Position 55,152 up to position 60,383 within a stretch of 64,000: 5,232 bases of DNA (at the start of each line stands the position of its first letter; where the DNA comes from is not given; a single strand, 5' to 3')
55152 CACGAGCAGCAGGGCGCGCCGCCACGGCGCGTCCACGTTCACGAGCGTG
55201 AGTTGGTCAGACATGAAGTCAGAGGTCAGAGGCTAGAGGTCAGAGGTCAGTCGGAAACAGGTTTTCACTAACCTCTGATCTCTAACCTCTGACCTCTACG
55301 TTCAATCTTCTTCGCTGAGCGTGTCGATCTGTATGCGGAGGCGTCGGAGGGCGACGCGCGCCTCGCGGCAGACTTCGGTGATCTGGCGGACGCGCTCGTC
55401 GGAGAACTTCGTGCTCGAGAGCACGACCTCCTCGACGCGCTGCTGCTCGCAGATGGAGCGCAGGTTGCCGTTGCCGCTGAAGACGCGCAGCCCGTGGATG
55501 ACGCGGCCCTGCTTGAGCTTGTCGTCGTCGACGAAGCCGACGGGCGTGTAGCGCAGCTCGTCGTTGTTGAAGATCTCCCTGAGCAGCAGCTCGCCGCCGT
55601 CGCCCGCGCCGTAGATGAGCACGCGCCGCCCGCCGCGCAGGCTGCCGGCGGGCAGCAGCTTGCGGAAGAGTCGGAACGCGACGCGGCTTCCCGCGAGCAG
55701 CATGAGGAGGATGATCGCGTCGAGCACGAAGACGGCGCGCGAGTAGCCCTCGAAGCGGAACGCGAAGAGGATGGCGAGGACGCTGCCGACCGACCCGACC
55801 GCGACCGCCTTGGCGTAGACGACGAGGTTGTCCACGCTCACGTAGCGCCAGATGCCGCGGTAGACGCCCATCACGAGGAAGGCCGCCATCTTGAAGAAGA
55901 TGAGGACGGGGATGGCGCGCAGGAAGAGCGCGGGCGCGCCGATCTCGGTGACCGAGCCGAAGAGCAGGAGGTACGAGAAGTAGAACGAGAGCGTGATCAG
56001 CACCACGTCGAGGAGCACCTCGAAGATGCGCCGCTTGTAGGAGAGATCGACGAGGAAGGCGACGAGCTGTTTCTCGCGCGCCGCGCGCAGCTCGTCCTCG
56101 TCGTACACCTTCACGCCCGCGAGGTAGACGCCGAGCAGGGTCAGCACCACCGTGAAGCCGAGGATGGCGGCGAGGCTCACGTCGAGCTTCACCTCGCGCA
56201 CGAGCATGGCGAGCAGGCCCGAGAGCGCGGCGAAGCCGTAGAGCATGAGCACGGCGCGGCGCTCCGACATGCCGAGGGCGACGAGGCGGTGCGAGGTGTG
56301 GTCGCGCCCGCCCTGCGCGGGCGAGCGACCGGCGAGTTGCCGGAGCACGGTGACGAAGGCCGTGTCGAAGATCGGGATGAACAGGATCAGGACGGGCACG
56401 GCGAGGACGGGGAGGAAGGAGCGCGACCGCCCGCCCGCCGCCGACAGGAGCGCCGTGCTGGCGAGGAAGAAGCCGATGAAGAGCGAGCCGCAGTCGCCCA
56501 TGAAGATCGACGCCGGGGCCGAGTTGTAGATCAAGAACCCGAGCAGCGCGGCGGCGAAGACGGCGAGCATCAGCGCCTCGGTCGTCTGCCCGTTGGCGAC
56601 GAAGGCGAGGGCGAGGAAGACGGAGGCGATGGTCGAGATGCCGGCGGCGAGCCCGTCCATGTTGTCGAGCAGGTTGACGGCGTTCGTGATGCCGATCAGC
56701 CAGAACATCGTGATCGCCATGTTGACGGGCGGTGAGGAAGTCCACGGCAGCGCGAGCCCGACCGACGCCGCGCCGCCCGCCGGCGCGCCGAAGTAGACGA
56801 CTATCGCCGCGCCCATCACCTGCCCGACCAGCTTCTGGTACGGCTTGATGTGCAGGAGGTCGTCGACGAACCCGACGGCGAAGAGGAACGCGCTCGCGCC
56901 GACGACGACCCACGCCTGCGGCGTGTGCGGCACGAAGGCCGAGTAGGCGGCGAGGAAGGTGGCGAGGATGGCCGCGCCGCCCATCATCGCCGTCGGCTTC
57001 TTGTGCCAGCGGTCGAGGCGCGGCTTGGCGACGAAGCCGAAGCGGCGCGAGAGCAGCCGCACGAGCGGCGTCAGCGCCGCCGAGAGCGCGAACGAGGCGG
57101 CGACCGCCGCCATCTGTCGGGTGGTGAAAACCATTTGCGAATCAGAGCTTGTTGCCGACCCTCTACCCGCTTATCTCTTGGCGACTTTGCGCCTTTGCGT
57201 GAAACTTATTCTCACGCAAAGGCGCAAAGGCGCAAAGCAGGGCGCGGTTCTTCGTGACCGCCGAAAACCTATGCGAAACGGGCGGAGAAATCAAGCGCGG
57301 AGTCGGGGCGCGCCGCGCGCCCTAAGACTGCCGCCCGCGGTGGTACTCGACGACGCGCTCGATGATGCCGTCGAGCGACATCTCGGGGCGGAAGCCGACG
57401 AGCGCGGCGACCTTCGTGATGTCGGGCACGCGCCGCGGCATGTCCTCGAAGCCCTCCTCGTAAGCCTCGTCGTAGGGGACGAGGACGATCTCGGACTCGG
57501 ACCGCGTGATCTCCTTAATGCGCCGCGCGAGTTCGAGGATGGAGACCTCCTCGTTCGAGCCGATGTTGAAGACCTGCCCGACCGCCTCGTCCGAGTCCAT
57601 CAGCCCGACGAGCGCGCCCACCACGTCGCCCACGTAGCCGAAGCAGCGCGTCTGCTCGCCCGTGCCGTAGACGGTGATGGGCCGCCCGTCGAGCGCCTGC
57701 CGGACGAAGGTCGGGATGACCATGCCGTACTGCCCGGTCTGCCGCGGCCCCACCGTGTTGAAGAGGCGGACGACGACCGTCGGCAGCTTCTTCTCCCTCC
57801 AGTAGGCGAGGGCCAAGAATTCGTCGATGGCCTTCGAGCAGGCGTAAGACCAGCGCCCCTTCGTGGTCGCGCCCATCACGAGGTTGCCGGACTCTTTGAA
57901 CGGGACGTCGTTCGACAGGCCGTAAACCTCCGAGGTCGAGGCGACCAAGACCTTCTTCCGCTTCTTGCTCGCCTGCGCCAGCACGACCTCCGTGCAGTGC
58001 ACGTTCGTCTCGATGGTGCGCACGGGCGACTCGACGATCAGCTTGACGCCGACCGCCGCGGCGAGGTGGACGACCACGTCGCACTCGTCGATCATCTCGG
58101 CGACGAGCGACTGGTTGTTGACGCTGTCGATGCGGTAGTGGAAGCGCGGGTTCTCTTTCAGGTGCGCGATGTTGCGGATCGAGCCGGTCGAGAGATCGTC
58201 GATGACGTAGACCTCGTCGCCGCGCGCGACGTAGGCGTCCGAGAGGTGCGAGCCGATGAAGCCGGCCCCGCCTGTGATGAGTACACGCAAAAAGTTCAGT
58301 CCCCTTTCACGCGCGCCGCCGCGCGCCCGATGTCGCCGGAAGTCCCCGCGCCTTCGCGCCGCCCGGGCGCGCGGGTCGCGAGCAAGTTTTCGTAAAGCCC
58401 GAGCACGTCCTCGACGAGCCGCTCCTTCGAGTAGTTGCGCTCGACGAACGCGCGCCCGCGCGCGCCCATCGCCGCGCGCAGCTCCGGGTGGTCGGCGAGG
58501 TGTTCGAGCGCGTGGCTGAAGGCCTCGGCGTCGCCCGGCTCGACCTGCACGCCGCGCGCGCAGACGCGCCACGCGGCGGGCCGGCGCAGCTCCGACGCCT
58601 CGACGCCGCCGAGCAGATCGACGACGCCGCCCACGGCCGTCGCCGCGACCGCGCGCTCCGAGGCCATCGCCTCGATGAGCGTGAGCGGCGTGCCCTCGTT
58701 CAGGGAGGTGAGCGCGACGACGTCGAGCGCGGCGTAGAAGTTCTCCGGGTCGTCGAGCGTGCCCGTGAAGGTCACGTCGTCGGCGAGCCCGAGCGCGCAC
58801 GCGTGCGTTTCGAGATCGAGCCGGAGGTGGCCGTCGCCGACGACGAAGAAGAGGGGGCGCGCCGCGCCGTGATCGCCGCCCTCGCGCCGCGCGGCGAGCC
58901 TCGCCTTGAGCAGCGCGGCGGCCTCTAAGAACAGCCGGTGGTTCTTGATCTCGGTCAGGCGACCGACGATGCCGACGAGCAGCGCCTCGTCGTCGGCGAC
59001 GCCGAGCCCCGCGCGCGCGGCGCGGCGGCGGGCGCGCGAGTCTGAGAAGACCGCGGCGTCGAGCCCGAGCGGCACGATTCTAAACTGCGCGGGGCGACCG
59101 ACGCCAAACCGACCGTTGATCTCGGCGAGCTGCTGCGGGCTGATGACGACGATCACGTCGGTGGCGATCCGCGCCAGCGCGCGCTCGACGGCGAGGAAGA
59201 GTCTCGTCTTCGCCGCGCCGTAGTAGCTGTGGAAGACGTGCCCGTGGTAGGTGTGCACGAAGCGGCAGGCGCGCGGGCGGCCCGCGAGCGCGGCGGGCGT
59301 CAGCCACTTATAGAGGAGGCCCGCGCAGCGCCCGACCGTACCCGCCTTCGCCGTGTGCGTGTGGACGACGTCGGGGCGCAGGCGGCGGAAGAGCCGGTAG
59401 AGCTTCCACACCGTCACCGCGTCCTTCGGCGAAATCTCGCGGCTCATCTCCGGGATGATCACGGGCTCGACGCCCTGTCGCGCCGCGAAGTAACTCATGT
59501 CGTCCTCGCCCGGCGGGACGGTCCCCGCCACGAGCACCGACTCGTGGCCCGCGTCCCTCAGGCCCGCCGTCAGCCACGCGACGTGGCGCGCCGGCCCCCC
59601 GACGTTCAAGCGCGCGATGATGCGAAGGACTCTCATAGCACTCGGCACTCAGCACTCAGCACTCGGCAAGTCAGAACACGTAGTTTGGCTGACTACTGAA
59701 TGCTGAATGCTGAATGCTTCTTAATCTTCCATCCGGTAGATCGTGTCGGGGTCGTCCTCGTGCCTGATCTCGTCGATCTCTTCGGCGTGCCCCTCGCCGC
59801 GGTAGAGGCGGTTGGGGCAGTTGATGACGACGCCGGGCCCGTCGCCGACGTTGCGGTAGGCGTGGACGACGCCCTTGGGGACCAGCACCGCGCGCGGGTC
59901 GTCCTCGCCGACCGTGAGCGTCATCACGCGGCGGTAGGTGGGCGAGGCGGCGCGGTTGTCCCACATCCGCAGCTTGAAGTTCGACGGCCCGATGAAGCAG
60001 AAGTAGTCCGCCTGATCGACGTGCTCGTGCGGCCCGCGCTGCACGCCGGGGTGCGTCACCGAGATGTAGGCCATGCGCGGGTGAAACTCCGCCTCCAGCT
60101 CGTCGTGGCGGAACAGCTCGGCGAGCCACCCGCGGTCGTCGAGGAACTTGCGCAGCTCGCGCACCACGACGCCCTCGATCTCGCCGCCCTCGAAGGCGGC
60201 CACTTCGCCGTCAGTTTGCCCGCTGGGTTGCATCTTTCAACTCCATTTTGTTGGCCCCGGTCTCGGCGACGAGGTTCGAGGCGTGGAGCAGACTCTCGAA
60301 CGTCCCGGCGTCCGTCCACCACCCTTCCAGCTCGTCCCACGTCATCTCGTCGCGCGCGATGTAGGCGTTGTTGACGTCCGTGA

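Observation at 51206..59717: Family of four intergenic hairpins with stems made of tandem 7-8-nt repeats, each using a different repeat unit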

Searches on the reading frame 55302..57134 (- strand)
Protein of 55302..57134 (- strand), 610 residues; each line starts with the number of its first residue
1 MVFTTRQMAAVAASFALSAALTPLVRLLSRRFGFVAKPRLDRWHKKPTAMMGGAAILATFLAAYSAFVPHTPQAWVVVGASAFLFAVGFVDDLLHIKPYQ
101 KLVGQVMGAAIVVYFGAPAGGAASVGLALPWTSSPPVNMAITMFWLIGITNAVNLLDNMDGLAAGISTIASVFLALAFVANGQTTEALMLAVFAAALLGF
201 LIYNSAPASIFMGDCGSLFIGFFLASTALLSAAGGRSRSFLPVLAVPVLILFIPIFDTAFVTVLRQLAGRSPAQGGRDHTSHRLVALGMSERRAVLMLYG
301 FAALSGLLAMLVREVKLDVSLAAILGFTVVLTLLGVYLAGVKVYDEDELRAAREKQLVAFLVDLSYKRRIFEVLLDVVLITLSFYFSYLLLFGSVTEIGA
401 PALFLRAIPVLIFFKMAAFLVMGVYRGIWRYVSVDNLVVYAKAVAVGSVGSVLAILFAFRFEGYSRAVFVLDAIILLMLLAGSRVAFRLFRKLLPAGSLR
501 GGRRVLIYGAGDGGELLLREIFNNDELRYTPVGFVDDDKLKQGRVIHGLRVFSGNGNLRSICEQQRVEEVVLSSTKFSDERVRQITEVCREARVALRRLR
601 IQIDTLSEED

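Call 10: search_protein_families(library=pfam, proteins=[window:55302-57134:-])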
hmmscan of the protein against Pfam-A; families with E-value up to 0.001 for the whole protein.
window:55302-57134:- (610 aa): 2 families
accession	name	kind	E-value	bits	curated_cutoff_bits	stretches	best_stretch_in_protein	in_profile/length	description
PF00953.26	Glycos_transf_4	-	7.2e-37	127.3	27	1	75-231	2-159/160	Glycosyl transferase family 4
PF13727.12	CoA_binding_3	-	1.2e-11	45.4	25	1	422-595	3-170/175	CoA-binding domain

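Call 11: find_related_loci(query=window:55302-57134:-, collection=genome_contigs, flank=10000)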
Query window:55302-57134:- (610 aa) in genome_contigs; peptide patterns used: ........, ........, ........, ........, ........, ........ (x = any residue, [..] = any of these).
598 stretches matched a pattern (row limit reached: there are more); 569 encode a relative of the query (tblastn E <= 1e-3); the best 80 are kept; 80 distinct loci.
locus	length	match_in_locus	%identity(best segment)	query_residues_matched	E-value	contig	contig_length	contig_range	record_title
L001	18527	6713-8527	76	1-609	0e+0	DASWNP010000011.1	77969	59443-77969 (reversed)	MAG TPA_asm: Pyrinomonadaceae bacterium isolate SMAG_U3417 k141_113327, whole genome shotgun sequence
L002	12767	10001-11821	74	1-610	0e+0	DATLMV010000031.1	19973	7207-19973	MAG TPA_asm: Pyrinomonadaceae bacterium isolate SMAG_U13783 k141_31842, whole genome shotgun sequence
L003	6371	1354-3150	72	1-608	0e+0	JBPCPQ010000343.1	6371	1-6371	MAG: Pyrinomonadaceae bacterium isolate TH_ant_mag_186 S1Ck127_10292704_flag_0_multi_10.1193_len_6371, whole genome shot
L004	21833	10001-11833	69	1-609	0e+0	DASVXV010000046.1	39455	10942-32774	MAG TPA_asm: Pyrinomonadaceae bacterium isolate SMAG_U2584 k141_739073, whole genome shotgun sequence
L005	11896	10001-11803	70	1-610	0e+0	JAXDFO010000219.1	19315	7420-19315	MAG: Blastocatellia bacterium isolate BP_48 scaffold_1486142, whole genome shotgun sequence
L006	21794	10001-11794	70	1-609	0e+0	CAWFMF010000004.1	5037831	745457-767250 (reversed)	MAG: uncultured Acidobacteriota bacterium isolate MFD04212.bin.1.294 genome assembly, contig: contig_41, whole genome sh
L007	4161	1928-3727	69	1-610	0e+0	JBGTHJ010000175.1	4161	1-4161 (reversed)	MAG: Pyrinomonadaceae bacterium isolate JTS-RE236 k141_4353690, whole genome shotgun sequence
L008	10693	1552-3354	68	1-609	0e+0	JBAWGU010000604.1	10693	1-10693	MAG: Pyrinomonadaceae bacterium isolate MFD04555_ilm_asm_bin4 k127_17790, whole genome shotgun sequence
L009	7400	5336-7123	66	1-606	0e+0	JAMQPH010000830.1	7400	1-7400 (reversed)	MAG: Pyrinomonadaceae bacterium isolate SH2 k141_1243808, whole genome shotgun sequence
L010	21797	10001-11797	68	1-609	0e+0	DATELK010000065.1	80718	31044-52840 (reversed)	MAG TPA_asm: Pyrinomonadaceae bacterium isolate SMAG_U8914 k141_1671615, whole genome shotgun sequence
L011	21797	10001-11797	68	1-609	0e+0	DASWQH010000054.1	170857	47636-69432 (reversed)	MAG TPA_asm: Pyrinomonadaceae bacterium isolate SMAG_U3489 k141_3149497, whole genome shotgun sequence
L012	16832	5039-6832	71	1-608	0e+0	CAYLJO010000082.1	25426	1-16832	MAG TPA_asm: uncultured Blastocatellaceae bacterium isolate SRP272529_co1_149 genome assembly, contig: NODE_3048_length_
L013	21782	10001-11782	64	1-604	0e+0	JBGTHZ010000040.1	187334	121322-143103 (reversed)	MAG: Pyrinomonadaceae bacterium isolate JTS-RE251 k141_3179883, whole genome shotgun sequence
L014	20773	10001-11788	65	1-606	0e+0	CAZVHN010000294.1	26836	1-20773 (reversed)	MAG TPA_asm: uncultured Chloracidobacterium sp. isolate binchicken_co165_162 genome assembly, contig: k141_471209, whole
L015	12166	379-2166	65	1-606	0e+0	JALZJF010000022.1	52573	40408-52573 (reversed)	MAG: Acidobacteriota bacterium isolate MOJ bin33 SC8837-39_k127_566504, whole genome shotgun sequence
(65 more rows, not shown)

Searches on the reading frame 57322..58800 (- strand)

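Call 10: search_protein_families(library=pfam, proteins=[window:57322-58800:-])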
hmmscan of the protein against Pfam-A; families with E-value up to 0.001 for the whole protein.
window:57322-58800:- (492 aa): 7 families
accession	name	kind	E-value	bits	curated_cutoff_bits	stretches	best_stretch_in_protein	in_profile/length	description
PF16363.11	GDP_Man_Dehyd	-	3.1e-57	195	27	1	174-482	1-331/332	GDP-mannose 4,6 dehydratase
PF01370.27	Epimerase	-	8.4e-50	169.9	20.9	1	173-414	1-240/240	NAD dependent epimerase/dehydratase family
PF02719.21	Polysacc_synt_2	-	4.1e-17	62.7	20.2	1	173-435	1-250/293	Polysaccharide biosynthesis protein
PF01073.25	3Beta_HSD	-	7.1e-12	45.4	22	1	174-398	1-226/280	3-beta hydroxysteroid dehydrogenase/isomerase family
PF07993.18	NAD_binding_4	-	3.2e-10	40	20.1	1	232-358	81-216/258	Male sterility protein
PF04321.23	RmlD_sub_bind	-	6.9e-08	32.3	27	1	172-437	2-236/287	RmlD substrate binding domain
PF03435.24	Sacchrp_dh_NADP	-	7.8e-05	23.4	25.1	1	174-274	2-100/129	Saccharopine dehydrogenase NADP binding domain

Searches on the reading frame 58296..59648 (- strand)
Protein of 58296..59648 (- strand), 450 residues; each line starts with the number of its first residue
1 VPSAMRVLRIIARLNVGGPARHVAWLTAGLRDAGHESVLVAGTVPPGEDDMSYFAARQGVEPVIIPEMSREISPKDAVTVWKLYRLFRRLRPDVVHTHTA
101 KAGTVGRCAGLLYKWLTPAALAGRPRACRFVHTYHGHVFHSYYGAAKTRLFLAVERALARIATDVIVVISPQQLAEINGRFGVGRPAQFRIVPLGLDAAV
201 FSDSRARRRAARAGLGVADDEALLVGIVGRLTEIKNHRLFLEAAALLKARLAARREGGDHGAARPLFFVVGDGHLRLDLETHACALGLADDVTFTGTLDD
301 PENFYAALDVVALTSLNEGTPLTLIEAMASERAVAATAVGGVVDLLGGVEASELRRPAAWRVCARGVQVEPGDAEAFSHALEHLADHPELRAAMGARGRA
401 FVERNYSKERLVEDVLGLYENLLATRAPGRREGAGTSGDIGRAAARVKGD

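Call 10: search_protein_families(library=pfam, proteins=[window:58296-59648:-])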
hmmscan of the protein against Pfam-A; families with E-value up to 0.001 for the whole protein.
window:58296-59648:- (450 aa): 5 families
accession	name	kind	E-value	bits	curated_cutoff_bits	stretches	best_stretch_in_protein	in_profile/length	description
PF13692.12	Glyco_trans_1_4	-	2.4e-24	86.7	27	1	224-386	3-141/142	Glycosyl transferases group 1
PF00534.26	Glycos_transf_1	-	2.8e-24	86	26.4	1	219-400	12-171/172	Glycosyl transferases group 1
PF13439.12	Glyco_transf_4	-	5e-22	79.2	28.5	1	16-198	1-168/170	Glycosyltransferase Family 4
PF13579.12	Glyco_trans_4_4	-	5.5e-19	69.5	29.7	1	17-195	1-158/158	Glycosyl transferase 4-like domain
PF13477.12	Glyco_trans_4_2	-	0.00013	22.6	23.4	1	68-111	52-95/139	Glycosyl transferase 4-like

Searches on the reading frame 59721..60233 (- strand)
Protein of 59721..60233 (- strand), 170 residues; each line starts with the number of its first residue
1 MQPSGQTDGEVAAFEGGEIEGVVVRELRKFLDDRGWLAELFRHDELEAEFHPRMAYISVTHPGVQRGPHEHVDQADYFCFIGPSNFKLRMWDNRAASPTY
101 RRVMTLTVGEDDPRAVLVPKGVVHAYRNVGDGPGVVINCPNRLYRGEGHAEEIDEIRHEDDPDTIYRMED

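Call 10: search_protein_families(library=pfam, proteins=[window:59721-60233:-])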
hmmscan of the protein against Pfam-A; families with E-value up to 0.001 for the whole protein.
window:59721-60233:- (170 aa): 2 families
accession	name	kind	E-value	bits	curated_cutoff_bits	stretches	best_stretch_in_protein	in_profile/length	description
PF00908.23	dTDP_sugar_isom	-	2.6e-13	50.5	27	1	18-146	3-135/168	dTDP-4-dehydrorhamnose 3,5-epimerase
PF14667.12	Polysacc_synt_C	-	3.7e-08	33.9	28.7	1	32-144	3-103/111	Polysaccharide biosynthesis C-terminal domain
